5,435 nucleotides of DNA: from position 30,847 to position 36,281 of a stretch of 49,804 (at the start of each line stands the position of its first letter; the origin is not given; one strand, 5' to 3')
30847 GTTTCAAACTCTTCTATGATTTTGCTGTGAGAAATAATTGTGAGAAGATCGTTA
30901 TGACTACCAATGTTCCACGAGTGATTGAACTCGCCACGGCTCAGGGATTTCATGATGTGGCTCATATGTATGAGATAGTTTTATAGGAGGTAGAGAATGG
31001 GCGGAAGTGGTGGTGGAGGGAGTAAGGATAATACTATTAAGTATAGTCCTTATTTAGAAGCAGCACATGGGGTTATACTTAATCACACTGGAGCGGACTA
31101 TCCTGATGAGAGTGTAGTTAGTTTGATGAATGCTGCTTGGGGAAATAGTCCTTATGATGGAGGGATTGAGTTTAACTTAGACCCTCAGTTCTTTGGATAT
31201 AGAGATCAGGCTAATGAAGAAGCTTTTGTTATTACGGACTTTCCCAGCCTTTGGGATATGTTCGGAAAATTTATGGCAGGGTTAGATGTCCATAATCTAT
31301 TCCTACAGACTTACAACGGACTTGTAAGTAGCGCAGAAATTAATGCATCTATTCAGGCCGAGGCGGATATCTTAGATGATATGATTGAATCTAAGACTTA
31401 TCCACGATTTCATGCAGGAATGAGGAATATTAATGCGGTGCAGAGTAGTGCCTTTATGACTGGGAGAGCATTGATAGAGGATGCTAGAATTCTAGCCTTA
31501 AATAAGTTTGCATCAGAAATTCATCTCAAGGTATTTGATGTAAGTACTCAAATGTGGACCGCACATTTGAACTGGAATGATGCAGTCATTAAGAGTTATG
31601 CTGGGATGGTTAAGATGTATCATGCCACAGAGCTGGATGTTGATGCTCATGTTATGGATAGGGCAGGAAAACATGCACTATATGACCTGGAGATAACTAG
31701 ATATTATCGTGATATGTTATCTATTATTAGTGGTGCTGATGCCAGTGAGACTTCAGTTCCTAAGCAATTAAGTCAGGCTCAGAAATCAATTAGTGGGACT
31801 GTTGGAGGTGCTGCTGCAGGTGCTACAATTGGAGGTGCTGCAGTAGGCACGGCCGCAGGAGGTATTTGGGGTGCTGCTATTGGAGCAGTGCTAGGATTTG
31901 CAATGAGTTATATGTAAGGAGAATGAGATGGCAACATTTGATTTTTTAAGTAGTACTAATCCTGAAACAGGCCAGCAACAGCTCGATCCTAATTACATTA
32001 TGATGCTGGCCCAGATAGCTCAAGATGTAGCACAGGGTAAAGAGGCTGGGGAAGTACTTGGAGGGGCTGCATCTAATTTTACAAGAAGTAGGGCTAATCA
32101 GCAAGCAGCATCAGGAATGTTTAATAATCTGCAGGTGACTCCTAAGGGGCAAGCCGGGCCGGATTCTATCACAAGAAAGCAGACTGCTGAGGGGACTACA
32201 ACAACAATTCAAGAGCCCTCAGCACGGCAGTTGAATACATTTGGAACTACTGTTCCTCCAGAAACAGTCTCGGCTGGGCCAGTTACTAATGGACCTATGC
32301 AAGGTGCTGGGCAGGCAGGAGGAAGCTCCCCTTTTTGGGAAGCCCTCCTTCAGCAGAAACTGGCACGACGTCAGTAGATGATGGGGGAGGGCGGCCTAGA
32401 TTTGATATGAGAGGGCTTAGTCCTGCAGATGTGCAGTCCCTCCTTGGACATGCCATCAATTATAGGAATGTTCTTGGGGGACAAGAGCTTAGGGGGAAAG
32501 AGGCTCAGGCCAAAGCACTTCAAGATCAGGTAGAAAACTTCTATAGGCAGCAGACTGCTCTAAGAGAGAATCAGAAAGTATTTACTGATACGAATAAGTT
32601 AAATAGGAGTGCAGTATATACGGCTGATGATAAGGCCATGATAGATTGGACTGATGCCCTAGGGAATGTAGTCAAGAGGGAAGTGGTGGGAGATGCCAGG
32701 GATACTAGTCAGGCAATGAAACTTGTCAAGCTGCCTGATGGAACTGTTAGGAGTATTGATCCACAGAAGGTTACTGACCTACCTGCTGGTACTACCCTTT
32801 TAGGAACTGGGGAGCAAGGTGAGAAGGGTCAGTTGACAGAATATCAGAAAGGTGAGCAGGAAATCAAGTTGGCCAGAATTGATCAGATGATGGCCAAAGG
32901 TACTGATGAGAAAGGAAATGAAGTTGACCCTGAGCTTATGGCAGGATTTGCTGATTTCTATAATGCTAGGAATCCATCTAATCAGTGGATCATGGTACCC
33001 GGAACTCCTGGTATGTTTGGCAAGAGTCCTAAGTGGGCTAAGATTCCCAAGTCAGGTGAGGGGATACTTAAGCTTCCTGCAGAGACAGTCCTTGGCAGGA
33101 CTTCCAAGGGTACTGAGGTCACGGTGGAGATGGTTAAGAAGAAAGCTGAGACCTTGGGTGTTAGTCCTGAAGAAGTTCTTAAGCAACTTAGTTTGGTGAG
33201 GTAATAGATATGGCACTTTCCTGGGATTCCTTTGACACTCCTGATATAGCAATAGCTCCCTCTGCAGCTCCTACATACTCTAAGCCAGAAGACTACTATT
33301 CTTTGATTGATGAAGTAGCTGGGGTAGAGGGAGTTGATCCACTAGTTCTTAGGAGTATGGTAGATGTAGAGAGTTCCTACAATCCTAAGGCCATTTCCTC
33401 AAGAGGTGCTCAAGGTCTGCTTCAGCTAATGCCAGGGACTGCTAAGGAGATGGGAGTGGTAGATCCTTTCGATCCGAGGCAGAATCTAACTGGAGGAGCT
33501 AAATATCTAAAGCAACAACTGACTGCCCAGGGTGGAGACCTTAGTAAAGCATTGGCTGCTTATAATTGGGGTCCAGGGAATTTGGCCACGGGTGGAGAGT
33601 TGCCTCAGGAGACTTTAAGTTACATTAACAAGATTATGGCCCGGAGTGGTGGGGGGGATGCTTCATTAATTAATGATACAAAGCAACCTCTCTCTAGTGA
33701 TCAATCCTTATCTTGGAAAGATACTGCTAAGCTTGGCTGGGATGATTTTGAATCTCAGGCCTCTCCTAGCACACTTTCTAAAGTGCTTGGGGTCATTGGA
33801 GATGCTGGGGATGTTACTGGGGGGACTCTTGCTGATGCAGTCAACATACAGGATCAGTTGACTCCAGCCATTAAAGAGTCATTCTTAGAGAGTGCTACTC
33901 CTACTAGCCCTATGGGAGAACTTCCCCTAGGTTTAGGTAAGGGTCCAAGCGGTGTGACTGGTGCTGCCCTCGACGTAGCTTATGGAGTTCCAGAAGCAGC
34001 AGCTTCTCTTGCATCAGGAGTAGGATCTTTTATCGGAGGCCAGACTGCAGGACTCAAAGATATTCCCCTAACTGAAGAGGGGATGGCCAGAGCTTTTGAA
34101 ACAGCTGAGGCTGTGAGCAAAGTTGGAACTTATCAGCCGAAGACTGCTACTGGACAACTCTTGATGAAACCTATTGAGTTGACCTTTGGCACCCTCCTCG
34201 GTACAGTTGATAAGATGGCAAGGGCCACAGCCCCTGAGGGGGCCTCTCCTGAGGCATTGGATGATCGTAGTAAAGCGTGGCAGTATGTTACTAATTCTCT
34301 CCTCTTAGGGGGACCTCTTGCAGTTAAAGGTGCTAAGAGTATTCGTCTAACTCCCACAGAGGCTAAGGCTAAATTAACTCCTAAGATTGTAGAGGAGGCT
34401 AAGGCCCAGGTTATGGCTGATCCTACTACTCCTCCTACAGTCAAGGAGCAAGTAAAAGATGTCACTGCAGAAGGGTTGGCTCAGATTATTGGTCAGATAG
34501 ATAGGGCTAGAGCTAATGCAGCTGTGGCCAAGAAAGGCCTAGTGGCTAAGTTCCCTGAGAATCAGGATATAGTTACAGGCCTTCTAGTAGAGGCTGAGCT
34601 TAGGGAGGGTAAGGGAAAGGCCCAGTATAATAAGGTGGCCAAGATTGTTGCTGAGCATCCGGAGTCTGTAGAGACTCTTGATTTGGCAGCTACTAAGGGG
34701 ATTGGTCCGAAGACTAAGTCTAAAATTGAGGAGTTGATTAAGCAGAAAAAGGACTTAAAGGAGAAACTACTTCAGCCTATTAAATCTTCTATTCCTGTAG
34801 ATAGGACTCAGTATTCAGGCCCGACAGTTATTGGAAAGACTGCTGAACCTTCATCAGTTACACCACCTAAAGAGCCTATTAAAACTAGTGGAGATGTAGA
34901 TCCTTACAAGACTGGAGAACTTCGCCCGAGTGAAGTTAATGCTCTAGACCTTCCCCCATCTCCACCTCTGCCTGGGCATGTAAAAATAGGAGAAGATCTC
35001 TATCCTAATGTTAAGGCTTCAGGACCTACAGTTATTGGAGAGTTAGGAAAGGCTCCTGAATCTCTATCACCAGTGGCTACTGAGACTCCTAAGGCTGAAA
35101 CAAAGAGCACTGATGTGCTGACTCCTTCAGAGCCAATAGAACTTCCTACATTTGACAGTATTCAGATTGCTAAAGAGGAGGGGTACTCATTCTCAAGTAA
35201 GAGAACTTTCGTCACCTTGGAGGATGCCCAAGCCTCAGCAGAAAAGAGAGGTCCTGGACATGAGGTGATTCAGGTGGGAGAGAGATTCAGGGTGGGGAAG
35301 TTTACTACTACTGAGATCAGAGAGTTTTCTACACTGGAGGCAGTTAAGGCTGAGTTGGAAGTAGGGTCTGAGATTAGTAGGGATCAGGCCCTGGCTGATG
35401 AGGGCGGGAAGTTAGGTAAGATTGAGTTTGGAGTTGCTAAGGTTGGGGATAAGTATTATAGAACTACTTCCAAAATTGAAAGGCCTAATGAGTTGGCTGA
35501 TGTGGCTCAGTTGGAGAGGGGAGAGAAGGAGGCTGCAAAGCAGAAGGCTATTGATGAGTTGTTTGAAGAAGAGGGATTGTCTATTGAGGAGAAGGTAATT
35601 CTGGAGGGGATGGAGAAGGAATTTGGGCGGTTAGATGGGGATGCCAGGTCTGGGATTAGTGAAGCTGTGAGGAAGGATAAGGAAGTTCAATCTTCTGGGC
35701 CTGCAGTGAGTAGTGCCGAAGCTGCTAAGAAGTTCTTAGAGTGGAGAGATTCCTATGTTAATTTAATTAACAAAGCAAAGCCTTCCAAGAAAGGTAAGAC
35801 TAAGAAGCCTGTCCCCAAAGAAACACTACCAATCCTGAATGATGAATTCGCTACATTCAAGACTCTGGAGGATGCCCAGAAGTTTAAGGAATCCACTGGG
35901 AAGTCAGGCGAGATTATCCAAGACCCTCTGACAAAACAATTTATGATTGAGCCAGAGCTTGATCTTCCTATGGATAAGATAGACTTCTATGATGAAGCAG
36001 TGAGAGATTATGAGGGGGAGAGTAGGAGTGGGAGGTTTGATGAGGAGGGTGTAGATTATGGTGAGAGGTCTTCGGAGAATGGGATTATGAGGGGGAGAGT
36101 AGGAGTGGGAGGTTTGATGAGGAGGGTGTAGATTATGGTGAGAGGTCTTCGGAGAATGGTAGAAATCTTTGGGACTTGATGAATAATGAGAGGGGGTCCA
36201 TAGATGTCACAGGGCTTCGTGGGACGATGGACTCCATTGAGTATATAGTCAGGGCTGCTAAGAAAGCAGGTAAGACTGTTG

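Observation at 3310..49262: Fifteen dispersed copies of a 25-29 bp quasi-palindrome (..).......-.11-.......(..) punctuate both arms of the genome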

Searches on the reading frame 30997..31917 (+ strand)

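Call 38: search_protein_families(library=pfam, proteins=[window:30997-31917:+], max_evalue=0.1)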
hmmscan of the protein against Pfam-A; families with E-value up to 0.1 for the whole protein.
window:30997-31917:+ (306 aa): 5 families
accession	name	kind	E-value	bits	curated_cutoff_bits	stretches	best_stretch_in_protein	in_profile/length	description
PF10439.15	Bacteriocin_IIc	-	0.00034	21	27.1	1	259-299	19-59/59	Bacteriocin class II with double-glycine leader peptide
PF13488.11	Gly-zipper_Omp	-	0.0022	18.3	25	1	267-306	2-41/46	Glycine zipper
PF25688.1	P22_gp7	-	0.0071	16.6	28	1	253-302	180-226/230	Bacteriophage P22 DNA ejection protein gp7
PF21724.2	DUF6861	-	0.02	14.8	28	1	249-302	23-75/194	Family of unknown function (DUF6861)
PF13441.11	Gly-zipper_YMGG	-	0.024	14.8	28.9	1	266-300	5-39/45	YMGG-like Gly-zipper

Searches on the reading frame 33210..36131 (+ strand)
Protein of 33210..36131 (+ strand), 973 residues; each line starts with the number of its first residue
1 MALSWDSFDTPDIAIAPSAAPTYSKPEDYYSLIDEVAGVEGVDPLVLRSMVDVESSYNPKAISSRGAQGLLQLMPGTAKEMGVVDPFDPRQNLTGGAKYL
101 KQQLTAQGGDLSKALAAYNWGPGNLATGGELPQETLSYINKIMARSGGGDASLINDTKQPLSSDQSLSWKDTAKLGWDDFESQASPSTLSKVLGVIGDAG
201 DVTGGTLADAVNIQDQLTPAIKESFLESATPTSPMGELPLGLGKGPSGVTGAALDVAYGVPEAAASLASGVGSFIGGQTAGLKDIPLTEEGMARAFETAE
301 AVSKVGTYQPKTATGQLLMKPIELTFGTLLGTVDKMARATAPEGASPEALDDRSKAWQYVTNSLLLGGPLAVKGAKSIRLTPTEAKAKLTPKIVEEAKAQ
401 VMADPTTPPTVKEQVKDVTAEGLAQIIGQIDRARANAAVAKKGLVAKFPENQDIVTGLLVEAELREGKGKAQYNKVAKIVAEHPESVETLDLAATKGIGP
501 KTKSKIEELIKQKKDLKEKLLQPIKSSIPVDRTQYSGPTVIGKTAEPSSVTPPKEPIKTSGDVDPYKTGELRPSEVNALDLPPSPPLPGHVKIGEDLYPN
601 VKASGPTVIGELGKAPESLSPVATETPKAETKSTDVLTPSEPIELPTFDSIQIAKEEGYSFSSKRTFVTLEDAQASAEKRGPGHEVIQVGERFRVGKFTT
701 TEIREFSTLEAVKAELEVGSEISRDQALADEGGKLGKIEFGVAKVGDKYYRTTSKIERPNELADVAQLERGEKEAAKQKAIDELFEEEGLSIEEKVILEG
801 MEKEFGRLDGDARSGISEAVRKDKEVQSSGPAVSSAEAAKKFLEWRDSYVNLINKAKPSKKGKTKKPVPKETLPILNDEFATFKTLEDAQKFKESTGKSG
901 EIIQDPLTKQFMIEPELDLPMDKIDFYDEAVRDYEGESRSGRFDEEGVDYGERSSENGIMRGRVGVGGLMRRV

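Call 38: search_protein_families(library=pfam, proteins=[window:33210-36131:+], max_evalue=0.1)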
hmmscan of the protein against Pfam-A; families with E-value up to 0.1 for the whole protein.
window:33210-36131:+ (973 aa): 3 families
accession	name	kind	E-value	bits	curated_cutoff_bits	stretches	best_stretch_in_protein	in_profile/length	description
PF01464.25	SLT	-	5.1e-22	78.1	21.3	1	33-127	3-103/117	Transglycosylase SLT domain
PF14716.13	HHH_8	-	9e-05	23.2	30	1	451-513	3-71/73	Helix-hairpin-helix domain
PF16555.11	GramPos_pilinD1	-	0.075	14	23.1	0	714-789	21-98/160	Gram-positive pilin subunit D1, N-terminal domain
